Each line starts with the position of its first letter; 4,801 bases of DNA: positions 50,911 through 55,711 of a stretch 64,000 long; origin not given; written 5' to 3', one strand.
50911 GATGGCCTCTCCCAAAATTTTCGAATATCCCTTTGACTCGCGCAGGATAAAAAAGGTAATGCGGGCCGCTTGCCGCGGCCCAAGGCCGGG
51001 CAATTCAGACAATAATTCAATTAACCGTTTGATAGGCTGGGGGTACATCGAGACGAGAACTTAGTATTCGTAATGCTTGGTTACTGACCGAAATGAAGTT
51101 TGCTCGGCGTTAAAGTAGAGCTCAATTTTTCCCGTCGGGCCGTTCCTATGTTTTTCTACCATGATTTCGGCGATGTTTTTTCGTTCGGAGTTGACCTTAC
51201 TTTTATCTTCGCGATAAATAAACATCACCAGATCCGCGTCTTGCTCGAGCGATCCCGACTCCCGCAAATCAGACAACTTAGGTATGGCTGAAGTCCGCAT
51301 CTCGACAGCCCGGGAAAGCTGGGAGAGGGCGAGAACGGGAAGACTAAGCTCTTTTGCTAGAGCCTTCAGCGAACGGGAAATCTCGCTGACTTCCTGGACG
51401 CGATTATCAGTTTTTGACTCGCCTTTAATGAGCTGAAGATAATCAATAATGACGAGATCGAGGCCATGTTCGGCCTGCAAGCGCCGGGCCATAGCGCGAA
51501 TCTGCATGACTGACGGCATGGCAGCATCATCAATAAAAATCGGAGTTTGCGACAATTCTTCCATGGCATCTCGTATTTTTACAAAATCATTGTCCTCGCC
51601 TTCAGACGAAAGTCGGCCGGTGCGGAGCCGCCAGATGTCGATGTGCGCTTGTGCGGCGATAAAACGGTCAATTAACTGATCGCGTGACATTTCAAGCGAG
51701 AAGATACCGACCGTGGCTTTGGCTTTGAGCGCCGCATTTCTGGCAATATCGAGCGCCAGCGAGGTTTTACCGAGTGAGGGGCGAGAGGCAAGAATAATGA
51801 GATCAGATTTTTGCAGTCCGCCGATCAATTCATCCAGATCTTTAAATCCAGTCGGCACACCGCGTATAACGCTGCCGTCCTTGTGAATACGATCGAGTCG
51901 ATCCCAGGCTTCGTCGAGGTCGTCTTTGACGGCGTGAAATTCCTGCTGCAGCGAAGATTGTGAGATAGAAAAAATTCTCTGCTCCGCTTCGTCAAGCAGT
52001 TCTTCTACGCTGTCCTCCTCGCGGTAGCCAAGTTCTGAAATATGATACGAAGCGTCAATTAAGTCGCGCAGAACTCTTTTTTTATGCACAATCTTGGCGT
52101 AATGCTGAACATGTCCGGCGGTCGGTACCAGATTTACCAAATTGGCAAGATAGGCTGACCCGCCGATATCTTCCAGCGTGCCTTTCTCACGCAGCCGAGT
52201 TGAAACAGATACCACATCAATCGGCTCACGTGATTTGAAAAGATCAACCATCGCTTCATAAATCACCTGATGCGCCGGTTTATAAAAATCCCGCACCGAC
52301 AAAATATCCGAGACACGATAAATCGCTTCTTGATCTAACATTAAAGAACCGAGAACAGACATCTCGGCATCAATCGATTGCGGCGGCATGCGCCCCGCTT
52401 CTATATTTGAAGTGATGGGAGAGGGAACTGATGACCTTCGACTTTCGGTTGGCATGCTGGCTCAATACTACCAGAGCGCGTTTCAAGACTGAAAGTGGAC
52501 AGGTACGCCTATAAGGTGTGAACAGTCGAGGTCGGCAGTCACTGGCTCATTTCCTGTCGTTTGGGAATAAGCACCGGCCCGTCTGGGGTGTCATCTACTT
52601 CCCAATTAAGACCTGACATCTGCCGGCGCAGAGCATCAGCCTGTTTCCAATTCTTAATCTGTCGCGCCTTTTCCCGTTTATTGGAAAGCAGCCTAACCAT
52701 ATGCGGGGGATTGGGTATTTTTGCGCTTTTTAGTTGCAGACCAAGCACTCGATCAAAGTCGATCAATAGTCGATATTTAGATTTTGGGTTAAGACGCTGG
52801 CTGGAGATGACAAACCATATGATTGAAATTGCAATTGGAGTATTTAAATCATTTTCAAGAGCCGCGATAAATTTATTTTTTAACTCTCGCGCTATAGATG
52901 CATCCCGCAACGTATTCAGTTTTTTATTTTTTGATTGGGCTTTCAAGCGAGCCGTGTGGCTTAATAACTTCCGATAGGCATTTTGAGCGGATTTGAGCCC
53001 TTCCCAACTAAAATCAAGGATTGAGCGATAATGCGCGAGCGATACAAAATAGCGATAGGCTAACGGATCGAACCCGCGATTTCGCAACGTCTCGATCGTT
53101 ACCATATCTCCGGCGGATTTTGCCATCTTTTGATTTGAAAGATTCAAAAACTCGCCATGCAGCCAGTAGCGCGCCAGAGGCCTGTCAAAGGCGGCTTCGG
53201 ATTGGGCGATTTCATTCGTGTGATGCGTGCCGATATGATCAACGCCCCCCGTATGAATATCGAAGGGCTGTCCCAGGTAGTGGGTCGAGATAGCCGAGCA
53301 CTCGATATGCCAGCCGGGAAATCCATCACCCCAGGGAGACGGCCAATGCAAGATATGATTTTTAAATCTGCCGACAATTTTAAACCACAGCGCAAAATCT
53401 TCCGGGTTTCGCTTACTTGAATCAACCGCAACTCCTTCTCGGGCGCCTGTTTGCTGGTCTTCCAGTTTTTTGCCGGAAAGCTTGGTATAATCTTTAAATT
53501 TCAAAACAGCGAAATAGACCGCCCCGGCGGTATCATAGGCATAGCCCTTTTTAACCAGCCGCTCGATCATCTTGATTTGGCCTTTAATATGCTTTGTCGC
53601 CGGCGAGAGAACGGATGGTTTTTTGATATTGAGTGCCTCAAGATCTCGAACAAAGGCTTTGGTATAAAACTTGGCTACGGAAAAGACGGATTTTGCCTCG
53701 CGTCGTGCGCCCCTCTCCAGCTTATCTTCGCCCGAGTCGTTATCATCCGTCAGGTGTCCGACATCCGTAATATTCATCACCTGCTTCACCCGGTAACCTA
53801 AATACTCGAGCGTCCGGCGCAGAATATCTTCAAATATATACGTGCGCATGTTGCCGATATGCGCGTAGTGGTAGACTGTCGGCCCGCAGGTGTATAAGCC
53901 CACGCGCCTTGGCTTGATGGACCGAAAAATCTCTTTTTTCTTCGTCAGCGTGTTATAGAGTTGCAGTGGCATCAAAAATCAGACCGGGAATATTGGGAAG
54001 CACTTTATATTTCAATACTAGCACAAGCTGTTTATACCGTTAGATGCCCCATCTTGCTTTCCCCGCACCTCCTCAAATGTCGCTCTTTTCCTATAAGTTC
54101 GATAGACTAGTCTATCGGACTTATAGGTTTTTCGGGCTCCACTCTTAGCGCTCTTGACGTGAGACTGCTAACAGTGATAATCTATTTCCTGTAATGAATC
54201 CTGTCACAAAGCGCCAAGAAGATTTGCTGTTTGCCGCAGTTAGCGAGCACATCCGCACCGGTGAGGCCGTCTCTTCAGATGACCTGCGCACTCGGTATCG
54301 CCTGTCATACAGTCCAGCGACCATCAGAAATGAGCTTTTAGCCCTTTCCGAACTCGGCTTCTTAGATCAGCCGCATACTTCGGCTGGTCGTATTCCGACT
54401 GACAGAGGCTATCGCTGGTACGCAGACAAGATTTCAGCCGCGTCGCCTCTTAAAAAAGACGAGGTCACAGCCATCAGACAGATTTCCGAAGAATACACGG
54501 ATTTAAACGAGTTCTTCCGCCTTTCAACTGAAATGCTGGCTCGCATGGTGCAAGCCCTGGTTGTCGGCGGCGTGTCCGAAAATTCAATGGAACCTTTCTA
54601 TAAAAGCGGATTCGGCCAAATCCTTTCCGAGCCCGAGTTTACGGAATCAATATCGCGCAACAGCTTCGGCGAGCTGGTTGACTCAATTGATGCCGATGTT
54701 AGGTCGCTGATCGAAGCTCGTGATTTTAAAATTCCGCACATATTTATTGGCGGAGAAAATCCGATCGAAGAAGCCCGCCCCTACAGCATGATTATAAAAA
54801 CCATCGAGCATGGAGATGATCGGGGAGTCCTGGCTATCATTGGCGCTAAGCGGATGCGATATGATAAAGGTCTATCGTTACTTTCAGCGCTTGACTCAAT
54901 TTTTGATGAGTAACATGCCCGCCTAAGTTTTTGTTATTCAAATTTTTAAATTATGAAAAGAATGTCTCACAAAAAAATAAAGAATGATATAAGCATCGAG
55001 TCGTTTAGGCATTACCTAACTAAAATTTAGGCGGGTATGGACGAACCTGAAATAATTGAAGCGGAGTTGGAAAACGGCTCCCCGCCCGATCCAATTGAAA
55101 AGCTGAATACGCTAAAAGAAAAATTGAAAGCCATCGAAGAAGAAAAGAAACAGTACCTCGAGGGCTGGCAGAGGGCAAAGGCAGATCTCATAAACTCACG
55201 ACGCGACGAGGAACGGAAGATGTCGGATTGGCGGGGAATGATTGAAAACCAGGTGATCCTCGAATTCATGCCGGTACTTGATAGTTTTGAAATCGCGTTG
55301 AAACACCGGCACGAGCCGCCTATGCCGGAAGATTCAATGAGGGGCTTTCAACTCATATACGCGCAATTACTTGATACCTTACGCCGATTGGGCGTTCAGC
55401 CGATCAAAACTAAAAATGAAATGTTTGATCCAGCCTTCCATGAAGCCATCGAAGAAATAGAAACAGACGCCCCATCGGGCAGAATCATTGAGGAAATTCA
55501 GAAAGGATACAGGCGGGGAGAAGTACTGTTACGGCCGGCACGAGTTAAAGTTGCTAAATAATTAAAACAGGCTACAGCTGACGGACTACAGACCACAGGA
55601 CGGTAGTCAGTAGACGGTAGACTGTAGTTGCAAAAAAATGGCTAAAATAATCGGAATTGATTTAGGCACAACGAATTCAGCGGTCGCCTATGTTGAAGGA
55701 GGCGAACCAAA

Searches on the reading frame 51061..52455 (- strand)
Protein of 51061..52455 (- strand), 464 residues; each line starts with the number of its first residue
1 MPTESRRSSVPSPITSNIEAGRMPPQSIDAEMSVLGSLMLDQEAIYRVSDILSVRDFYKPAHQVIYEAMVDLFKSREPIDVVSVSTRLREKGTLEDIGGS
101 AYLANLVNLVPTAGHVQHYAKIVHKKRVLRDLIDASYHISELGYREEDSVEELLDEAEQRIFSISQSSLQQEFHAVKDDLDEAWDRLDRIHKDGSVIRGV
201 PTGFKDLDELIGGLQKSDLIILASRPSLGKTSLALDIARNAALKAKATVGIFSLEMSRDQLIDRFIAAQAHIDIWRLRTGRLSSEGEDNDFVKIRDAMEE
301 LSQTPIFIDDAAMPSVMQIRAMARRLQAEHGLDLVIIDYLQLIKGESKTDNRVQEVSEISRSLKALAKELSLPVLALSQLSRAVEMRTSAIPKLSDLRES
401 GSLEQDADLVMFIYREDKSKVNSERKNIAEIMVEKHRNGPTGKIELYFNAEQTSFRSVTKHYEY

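Call 7: search_protein_families(library=pfam, proteins=[window:51061-52455:-], max_evalue=0.01)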
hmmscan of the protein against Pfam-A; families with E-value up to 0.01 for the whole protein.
window:51061-52455:- (464 aa): 4 families
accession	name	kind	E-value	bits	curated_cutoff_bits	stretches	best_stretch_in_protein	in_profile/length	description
PF03796.21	DnaB_C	-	1.2e-101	339.8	27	1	199-456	1-254/255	DnaB-like helicase C terminal domain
PF00772.26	DnaB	-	1.2e-36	125.3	23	1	24-124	2-102/103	DnaB-like helicase N terminal domain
PF13481.12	AAA_25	-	1.5e-15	57.7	27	1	197-379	12-189/195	AAA domain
PF06745.19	ATPase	-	0.00012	21.9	26.6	1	200-365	1-153/231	KaiC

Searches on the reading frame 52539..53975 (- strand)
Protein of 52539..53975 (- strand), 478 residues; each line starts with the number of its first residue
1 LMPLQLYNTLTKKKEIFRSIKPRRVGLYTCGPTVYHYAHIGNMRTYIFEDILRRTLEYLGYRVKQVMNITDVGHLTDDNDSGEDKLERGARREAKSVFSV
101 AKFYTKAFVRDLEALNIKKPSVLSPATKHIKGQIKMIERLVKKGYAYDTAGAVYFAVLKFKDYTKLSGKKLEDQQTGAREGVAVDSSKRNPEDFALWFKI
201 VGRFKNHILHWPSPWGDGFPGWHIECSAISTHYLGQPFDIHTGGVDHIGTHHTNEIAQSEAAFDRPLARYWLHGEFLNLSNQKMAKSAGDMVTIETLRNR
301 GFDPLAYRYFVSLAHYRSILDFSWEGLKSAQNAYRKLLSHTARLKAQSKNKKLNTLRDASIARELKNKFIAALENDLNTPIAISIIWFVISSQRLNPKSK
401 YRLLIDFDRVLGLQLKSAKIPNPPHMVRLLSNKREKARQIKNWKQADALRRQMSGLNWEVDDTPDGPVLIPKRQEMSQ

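Call 7: search_protein_families(library=pfam, proteins=[window:52539-53975:-], max_evalue=0.01)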
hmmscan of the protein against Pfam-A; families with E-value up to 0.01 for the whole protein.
window:52539-53975:- (478 aa): 5 families
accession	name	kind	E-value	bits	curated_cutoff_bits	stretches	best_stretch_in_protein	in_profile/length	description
PF01406.26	tRNA-synt_1e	-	1.8e-94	317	27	1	17-331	2-300/301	tRNA synthetases class I (C) catalytic domain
PF09334.17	tRNA-synt_1g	-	2.4e-08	33.6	20.1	1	251-332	295-376/391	tRNA synthetases class I (M)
PF01921.24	tRNA-synt_1f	-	5.8e-05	22.6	27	0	244-351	241-347/360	tRNA synthetases class I (K)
PF09190.17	DALR_2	-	0.0015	19.5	22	1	368-386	1-19/57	DALR domain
PF00750.26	tRNA-synt_1d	-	0.0037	16.7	23.3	1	9-73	5-70/349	tRNA synthetases class I (R), catalytic domain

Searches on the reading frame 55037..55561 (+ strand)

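Call 7: search_protein_families(library=pfam, proteins=[window:55037-55561:+], max_evalue=0.01)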
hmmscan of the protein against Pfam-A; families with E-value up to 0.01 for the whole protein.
window:55037-55561:+ (174 aa): 1 family
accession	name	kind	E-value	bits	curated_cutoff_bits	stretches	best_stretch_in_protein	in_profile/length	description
PF01025.24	GrpE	-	5.5e-38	130.7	25.8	1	21-174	11-165/165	GrpE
